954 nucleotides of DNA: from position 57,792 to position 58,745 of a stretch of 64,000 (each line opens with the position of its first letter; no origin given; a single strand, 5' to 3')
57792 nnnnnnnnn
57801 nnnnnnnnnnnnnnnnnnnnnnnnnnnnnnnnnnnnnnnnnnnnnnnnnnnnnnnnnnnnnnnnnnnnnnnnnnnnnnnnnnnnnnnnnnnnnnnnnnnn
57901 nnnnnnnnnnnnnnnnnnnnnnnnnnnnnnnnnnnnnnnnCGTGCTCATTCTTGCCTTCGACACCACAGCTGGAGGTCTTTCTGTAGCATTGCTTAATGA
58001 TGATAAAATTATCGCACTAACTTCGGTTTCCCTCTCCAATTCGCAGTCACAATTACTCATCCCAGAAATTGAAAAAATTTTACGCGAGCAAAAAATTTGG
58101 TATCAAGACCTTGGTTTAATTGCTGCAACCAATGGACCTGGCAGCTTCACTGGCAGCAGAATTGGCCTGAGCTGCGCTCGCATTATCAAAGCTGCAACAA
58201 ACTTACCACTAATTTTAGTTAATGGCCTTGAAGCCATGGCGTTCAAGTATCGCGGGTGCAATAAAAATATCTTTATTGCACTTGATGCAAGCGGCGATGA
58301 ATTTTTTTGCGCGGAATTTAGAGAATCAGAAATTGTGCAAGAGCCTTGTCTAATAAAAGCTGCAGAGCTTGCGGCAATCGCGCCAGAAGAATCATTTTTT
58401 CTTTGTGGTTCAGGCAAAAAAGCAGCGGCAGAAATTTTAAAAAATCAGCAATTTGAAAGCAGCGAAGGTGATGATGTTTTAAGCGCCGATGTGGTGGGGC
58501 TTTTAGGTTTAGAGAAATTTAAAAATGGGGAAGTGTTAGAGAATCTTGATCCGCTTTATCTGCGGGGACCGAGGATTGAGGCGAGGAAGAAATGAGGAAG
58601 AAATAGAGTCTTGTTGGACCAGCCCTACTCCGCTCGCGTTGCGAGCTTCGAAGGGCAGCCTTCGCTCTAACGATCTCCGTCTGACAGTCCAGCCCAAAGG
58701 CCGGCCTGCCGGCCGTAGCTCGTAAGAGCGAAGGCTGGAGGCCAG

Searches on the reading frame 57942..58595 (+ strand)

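Call 49: search_protein_families(library=pfam, proteins=[window:57942-58595:+], max_evalue=0.00001)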
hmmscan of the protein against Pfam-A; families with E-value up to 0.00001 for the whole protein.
window:57942-58595:+ (217 aa): 1 family
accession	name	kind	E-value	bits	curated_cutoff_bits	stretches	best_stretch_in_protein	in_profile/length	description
PF00814.31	TsaD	-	3.2e-17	63.5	24.8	1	35-147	29-151/264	tRNA N6-adenosine threonylcarbamoyltransferase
